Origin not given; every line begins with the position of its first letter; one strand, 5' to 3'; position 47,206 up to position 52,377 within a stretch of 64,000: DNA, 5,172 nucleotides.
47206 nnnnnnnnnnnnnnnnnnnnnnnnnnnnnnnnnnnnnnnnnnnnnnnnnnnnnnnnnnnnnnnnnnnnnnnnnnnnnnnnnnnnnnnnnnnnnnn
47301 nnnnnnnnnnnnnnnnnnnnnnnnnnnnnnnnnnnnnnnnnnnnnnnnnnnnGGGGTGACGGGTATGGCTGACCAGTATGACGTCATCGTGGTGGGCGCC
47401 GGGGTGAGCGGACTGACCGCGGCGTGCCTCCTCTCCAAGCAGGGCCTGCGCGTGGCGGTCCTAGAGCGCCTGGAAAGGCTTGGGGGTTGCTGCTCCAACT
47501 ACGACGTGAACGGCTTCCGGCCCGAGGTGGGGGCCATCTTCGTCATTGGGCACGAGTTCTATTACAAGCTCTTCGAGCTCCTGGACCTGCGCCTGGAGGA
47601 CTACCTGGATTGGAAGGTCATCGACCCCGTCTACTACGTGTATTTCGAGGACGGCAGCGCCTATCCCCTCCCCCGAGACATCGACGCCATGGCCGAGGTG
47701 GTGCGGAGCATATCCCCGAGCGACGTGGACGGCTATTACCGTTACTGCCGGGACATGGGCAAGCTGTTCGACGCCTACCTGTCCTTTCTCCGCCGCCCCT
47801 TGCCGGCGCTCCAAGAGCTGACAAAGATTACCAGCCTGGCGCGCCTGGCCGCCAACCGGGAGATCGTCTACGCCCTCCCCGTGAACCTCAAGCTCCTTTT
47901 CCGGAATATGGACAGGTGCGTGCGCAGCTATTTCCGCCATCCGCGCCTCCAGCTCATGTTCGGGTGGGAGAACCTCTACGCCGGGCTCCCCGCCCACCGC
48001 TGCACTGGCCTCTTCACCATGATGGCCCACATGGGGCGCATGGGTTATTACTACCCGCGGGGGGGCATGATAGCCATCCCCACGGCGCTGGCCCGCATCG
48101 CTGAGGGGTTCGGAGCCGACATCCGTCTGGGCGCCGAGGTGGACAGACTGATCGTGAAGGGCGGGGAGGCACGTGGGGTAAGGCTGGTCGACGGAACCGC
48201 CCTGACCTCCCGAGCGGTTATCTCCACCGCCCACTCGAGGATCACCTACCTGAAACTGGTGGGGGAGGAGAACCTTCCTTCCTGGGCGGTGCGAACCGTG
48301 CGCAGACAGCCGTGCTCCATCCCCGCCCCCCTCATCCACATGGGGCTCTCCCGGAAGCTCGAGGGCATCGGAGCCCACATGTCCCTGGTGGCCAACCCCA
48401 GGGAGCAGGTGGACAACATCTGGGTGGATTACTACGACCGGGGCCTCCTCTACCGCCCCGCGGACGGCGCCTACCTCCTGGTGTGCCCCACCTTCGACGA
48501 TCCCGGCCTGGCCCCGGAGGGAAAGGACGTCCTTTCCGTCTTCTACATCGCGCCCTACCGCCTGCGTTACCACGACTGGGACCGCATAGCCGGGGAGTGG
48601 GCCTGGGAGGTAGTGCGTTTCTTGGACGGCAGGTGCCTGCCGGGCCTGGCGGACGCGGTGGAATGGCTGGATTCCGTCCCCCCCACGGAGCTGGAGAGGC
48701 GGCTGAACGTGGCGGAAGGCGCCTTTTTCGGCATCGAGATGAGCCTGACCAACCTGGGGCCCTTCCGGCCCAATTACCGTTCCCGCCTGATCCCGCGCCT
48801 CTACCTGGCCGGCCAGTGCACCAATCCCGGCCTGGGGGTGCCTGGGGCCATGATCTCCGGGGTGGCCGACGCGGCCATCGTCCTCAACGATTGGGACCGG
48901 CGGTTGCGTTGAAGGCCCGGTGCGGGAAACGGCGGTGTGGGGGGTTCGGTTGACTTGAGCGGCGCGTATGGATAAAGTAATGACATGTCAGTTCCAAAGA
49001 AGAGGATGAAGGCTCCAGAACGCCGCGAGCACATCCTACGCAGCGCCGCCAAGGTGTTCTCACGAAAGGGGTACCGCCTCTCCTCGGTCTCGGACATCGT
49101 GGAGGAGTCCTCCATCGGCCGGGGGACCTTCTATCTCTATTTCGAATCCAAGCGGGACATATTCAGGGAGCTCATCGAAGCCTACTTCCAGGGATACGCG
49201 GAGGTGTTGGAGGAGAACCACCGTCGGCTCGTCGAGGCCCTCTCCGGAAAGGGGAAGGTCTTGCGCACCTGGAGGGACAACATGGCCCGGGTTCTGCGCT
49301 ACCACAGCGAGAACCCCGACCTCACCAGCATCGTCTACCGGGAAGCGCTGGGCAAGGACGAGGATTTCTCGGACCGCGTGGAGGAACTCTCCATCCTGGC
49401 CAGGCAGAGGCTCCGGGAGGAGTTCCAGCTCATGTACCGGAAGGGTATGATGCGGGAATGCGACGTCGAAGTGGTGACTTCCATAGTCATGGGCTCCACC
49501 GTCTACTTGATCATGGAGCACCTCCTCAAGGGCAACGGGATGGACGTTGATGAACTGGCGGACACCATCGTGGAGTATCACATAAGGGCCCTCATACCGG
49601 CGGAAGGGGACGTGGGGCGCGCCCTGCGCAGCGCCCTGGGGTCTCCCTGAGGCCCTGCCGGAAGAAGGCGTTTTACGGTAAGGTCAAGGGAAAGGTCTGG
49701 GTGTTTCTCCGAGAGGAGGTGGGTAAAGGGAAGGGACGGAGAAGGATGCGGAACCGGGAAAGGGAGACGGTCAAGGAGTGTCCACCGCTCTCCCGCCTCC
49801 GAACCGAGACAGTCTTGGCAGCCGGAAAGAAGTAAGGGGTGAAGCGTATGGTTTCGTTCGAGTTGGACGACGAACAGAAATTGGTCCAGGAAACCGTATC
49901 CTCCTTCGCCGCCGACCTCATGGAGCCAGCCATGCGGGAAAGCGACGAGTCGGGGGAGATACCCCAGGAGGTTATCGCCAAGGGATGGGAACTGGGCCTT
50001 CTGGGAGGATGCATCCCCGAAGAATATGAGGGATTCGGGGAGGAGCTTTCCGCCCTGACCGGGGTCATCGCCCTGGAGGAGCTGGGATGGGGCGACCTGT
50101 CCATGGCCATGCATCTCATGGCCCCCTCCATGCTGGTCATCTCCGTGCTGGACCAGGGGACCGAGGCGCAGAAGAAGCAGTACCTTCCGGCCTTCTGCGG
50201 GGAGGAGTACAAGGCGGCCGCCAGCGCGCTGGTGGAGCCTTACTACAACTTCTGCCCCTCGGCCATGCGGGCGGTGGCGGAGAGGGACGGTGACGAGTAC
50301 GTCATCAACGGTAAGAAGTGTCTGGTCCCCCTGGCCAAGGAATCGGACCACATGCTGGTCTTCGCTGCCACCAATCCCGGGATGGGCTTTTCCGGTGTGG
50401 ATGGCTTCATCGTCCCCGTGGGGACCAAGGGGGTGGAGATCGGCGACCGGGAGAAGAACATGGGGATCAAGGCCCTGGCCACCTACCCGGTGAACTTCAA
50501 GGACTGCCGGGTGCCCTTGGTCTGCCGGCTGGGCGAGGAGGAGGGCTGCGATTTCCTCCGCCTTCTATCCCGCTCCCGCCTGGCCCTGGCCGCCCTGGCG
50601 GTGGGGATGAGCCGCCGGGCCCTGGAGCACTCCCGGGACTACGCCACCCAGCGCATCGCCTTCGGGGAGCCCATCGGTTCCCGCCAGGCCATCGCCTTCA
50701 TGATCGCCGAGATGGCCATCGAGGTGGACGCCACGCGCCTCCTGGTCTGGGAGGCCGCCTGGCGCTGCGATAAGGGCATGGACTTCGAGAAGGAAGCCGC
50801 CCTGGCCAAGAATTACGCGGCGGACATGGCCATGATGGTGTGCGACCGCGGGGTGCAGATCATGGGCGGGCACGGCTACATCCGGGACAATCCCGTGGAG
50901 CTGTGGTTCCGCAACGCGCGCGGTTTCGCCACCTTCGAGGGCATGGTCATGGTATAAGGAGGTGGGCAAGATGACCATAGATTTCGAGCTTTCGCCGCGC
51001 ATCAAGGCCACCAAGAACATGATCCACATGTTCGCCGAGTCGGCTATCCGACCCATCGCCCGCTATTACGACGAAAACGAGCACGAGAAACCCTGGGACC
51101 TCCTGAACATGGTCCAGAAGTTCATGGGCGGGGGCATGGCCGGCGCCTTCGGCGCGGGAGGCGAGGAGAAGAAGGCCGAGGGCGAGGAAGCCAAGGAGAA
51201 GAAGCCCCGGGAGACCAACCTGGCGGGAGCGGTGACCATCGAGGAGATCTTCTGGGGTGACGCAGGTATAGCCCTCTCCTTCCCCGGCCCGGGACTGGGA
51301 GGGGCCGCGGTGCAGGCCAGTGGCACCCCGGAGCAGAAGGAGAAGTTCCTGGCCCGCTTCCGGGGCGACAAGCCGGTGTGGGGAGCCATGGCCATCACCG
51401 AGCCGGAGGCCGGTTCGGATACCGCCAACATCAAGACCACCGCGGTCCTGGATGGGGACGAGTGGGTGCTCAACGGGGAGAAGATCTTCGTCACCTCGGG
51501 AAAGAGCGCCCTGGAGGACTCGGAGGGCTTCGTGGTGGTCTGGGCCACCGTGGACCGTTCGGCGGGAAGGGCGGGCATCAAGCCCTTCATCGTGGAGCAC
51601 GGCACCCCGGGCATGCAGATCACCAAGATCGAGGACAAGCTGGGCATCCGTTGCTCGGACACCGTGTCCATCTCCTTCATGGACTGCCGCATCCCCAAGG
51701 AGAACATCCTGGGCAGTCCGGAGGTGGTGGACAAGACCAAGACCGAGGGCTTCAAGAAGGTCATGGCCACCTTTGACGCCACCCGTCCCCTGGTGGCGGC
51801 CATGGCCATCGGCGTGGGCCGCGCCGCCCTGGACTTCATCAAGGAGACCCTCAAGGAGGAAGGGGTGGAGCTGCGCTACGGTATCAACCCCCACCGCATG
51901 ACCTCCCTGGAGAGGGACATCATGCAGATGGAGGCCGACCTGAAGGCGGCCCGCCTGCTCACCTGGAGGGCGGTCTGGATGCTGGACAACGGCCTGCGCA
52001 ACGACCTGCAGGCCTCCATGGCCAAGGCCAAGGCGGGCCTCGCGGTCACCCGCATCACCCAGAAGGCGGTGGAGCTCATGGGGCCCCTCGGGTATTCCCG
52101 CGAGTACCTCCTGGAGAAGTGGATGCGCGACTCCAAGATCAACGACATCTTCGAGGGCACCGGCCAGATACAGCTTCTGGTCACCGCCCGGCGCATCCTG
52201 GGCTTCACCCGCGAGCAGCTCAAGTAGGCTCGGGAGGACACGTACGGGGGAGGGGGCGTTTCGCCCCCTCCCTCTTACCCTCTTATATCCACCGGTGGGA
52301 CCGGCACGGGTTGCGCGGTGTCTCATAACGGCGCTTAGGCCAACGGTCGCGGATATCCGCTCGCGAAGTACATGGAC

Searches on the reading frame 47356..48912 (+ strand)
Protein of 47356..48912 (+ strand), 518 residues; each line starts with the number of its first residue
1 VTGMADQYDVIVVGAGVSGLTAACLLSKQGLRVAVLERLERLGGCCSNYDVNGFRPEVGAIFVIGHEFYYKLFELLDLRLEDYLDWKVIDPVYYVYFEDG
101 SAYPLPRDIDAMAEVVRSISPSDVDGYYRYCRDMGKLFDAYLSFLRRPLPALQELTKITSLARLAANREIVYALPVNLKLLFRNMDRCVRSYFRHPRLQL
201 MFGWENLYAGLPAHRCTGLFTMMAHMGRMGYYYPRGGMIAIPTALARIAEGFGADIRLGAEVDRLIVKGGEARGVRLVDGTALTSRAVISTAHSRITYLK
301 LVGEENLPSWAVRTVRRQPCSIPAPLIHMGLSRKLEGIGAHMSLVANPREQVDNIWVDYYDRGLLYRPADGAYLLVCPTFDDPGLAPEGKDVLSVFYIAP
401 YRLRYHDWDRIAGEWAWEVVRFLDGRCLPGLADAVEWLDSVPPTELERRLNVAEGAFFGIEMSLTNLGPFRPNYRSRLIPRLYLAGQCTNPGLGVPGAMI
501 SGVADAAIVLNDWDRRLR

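Call 16: search_protein_families(library=pfam, proteins=[window:47356-48912:+], max_evalue=0.001)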
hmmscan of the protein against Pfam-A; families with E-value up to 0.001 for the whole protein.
window:47356-48912:+ (518 aa): 12 families
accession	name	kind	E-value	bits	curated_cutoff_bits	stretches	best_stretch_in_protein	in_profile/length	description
PF01593.30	Amino_oxidase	-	8.9e-27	94.9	19.8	1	17-510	1-443/443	Flavin containing amine oxidoreductase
PF13450.12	NAD_binding_8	-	2.7e-16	60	21.9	1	12-77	1-66/68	NAD(P)-binding Rossmann-like domain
PF01266.30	DAO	-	6.8e-14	52.6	27.9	1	9-49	1-41/353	FAD dependent oxidoreductase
PF00890.30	FAD_binding_2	-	9.2e-09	35.4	20.4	1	9-45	1-37/414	FAD binding domain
PF01946.23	Thi4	-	8.1e-08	32.2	26.2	1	8-44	18-55/235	Thi4 family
PF12831.13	FAD_oxidored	-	1.6e-07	31.4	27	1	9-52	1-44/416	FAD dependent oxidoreductase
PF00996.24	GDI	-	3.4e-07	29.6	23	0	4-47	1-44/436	GDP dissociation inhibitor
PF01134.28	GIDA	-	1.5e-06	27.9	22.1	1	9-48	1-42/391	Glucose inhibited division protein A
PF01494.25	FAD_binding_3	-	5e-06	26.4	22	1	8-40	2-34/349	FAD binding domain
PF00070.33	Pyr_redox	-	8.6e-05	23.4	22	1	10-43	2-35/82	Pyridine nucleotide-disulphide oxidoreductase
PF03486.20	HI0933_like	-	0.00013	21.9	50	1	9-43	2-36/244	HI0933-like protein Rossmann domain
PF07992.20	Pyr_redox_2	-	0.00017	21.6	26.1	1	9-43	144-178/291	Pyridine nucleotide-disulphide oxidoreductase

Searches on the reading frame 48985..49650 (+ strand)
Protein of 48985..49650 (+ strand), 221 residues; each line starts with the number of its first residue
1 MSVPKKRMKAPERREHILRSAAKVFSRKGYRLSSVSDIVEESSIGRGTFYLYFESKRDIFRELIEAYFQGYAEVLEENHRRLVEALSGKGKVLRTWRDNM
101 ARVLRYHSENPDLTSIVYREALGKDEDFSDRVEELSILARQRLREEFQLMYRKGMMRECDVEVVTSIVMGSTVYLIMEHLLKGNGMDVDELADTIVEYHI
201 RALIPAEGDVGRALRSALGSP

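Call 16: search_protein_families(library=pfam, proteins=[window:48985-49650:+], max_evalue=0.001)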
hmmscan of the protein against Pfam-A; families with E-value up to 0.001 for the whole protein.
window:48985-49650:+ (221 aa): 2 families
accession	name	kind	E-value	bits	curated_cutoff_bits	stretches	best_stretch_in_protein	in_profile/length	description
PF00440.29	TetR_N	-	7.5e-14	51.7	24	1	17-63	1-47/47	Bacterial regulatory proteins, tetR family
PF12710.13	HAD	-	0.00047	21.1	27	0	44-117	38-107/189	haloacid dehalogenase-like hydrolase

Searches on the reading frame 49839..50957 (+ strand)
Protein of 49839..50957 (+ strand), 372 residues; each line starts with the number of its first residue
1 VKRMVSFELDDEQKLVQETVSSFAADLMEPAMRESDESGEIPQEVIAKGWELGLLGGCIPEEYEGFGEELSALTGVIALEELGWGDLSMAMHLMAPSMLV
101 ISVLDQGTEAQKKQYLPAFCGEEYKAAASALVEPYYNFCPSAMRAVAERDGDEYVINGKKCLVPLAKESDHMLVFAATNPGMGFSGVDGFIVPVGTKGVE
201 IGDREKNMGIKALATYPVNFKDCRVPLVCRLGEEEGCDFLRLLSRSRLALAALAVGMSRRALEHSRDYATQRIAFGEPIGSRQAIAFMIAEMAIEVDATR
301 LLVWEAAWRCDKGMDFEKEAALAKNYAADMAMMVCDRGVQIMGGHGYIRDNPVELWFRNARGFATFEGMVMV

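Call 16: search_protein_families(library=pfam, proteins=[window:49839-50957:+], max_evalue=0.001)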
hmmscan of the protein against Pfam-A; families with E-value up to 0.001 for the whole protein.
window:49839-50957:+ (372 aa): 5 families
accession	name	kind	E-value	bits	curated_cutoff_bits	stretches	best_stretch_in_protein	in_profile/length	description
PF00441.29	Acyl-CoA_dh_1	-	1.3e-36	126.4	22.4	1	242-368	10-136/150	Acyl-CoA dehydrogenase, C-terminal domain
PF02771.21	Acyl-CoA_dh_N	-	1.7e-26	93.3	22.9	1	11-121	2-111/113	Acyl-CoA dehydrogenase, N-terminal domain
PF08028.16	Acyl-CoA_dh_2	-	1.1e-17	65.1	22.7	1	249-368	2-131/134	Acyl-CoA dehydrogenase, C-terminal domain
PF02770.24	Acyl-CoA_dh_M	-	2.6e-15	56.8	33.3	1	143-223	18-97/97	Acyl-CoA dehydrogenase, middle domain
PF22924.1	ACOX_C_alpha1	-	0.00048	20.4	27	1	267-371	50-158/169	Acyl-CoA oxidase, C-alpha1 domain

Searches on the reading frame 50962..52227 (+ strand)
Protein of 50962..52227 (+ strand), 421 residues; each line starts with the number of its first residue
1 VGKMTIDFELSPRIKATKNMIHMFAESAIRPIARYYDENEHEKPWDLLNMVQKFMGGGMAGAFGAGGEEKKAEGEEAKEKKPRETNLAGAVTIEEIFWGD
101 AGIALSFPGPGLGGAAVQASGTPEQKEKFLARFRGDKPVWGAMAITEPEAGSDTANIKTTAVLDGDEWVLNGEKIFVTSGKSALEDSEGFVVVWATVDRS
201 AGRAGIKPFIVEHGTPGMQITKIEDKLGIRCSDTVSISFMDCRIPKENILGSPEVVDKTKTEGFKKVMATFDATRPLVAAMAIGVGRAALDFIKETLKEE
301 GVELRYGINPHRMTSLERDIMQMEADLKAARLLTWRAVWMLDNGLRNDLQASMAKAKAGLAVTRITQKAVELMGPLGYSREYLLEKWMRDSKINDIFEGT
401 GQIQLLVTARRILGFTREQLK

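Call 16: search_protein_families(library=pfam, proteins=[window:50962-52227:+], max_evalue=0.001)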
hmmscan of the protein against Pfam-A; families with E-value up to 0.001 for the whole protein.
window:50962-52227:+ (421 aa): 4 families
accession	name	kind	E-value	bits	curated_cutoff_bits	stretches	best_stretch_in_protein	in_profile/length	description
PF00441.29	Acyl-CoA_dh_1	-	1.5e-35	123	22.4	1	262-413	2-150/150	Acyl-CoA dehydrogenase, C-terminal domain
PF02770.24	Acyl-CoA_dh_M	-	9.6e-21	74.2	33.3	1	142-242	1-97/97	Acyl-CoA dehydrogenase, middle domain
PF02771.21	Acyl-CoA_dh_N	-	4e-08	34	22.9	1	15-132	5-108/113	Acyl-CoA dehydrogenase, N-terminal domain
PF08028.16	Acyl-CoA_dh_2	-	1.5e-05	25.7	22.7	1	278-398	3-130/134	Acyl-CoA dehydrogenase, C-terminal domain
